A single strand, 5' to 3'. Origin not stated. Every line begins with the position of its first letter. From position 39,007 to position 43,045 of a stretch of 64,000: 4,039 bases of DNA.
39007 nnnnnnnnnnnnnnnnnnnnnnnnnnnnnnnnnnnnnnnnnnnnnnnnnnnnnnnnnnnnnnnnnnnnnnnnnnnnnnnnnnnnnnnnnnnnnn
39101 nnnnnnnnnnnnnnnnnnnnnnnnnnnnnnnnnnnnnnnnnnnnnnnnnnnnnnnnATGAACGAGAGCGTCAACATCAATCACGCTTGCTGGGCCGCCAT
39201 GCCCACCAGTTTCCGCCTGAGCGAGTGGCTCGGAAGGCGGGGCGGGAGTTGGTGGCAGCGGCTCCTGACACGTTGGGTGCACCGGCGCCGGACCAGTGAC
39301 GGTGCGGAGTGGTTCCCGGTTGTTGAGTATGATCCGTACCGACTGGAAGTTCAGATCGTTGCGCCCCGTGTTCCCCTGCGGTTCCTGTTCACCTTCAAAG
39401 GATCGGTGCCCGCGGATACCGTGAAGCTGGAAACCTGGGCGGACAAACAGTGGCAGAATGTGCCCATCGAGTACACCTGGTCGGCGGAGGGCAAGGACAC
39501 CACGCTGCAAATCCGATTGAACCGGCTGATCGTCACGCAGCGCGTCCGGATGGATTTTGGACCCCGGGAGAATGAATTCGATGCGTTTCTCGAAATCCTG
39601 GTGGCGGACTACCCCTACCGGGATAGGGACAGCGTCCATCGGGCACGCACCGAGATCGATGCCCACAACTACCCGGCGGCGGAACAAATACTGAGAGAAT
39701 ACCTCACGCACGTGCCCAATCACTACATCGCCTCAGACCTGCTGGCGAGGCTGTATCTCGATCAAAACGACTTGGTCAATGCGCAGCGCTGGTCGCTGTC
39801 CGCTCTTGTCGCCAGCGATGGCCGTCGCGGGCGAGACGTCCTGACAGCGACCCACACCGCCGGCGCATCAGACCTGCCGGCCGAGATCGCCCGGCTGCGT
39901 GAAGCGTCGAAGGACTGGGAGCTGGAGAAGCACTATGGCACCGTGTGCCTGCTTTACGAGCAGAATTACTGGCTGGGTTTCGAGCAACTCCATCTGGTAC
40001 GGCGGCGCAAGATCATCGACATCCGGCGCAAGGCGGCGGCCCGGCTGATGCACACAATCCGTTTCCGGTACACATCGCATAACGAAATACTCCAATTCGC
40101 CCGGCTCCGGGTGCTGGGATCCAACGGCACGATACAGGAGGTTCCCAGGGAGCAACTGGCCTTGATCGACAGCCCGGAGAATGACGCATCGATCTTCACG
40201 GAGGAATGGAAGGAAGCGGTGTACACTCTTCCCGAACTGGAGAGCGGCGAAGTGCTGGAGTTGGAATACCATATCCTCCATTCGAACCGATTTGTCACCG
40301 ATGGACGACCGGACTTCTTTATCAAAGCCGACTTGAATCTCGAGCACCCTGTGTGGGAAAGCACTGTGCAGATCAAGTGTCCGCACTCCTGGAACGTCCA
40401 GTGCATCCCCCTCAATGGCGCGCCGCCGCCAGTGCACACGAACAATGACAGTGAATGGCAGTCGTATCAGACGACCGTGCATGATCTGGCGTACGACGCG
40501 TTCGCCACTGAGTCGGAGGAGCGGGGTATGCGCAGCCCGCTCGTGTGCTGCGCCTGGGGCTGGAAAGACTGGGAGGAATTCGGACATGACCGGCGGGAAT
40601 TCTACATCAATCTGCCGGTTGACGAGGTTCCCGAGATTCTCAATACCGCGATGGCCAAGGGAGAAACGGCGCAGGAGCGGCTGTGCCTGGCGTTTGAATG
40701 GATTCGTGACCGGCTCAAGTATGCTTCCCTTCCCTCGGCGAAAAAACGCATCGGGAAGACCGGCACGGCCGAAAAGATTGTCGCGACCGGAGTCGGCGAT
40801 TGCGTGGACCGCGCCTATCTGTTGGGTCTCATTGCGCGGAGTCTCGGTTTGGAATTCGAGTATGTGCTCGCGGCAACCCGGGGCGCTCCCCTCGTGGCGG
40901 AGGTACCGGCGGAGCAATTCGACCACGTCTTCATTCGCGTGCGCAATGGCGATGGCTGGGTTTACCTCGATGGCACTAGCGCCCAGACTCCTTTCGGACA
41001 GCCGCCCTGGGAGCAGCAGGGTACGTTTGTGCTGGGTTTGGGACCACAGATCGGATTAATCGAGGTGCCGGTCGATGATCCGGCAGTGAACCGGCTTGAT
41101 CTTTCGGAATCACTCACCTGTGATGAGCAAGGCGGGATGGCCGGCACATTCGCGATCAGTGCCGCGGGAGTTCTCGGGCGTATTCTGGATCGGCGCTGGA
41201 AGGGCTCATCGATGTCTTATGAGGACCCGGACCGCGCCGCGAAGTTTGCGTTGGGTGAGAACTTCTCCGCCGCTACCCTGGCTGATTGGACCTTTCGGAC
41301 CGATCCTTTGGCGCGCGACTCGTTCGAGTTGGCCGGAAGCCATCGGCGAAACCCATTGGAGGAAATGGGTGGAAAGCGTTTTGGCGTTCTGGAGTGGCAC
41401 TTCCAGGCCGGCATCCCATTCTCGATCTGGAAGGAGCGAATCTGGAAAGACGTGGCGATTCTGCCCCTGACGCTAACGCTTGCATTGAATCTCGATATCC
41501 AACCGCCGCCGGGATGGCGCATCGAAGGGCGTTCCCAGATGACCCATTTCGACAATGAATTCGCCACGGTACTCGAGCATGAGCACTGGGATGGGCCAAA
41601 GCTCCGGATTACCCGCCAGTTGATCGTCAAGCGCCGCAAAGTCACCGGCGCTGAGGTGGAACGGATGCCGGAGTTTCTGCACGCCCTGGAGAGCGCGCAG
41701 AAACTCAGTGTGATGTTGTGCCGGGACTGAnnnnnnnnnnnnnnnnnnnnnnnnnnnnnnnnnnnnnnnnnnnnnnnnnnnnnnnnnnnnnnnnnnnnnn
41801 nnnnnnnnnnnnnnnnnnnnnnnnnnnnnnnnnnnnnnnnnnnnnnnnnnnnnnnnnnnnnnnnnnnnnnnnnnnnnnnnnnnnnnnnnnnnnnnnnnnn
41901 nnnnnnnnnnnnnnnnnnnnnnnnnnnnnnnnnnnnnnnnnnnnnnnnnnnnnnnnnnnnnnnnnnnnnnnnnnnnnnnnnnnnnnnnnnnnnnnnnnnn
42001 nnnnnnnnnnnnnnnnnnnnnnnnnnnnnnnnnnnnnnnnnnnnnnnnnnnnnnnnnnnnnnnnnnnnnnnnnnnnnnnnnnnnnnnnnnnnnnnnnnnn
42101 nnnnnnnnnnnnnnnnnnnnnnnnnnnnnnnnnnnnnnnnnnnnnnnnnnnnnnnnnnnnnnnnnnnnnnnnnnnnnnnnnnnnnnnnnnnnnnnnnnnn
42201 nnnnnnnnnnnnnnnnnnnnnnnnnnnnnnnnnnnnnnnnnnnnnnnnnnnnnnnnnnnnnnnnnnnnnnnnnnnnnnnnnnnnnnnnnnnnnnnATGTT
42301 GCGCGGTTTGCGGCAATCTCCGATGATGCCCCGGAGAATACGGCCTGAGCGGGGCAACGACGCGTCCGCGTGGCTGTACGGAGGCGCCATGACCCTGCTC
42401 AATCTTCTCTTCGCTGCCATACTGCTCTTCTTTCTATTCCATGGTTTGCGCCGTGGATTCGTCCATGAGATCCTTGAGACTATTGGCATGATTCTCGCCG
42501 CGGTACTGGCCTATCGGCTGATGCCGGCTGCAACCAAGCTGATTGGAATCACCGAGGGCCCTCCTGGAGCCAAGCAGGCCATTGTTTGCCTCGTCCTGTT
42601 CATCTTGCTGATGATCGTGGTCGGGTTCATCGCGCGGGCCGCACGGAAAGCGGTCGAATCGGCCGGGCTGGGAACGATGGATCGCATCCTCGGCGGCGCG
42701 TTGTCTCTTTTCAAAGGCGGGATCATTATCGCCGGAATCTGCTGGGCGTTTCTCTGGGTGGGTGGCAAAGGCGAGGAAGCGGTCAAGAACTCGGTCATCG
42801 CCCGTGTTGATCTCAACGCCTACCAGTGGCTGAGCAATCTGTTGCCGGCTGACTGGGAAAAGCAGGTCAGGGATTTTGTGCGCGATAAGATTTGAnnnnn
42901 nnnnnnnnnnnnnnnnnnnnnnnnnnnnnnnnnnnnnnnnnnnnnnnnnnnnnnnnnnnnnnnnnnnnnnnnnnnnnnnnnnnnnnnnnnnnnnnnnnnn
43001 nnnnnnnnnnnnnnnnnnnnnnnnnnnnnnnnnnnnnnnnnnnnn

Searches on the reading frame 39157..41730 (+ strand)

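Call 39: search_protein_families(library=pfam, proteins=[window:39157-41730:+], max_evalue=0.0001)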
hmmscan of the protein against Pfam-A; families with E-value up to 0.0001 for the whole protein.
window:39157-41730:+ (857 aa): 2 families
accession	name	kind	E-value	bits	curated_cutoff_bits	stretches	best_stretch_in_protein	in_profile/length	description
PF12969.12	DUF3857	-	1.8e-15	57.8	24.6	1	282-445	8-167/170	Domain of Unknown Function with PDB structure (DUF3857)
PF01841.26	Transglut_core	-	2e-08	34.9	23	1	500-605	9-107/108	Transglutaminase-like superfamily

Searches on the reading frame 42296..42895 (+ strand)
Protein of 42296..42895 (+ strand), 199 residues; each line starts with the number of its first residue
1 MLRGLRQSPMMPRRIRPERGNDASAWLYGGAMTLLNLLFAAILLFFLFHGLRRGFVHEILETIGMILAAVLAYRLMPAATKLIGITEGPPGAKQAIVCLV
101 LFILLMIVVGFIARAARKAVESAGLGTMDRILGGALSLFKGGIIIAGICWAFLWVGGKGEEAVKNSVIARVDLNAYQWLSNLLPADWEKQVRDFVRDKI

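Call 74: search_protein_families(library=pfam, proteins=[window:42296-42895:+], max_evalue=0.0001)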
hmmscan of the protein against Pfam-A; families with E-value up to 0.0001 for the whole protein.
window:42296-42895:+ (199 aa): 1 family
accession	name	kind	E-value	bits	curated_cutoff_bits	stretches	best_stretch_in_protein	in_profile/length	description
PF02674.22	Colicin_V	-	1.2e-24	87.3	29.3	1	36-171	2-138/144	Colicin V production protein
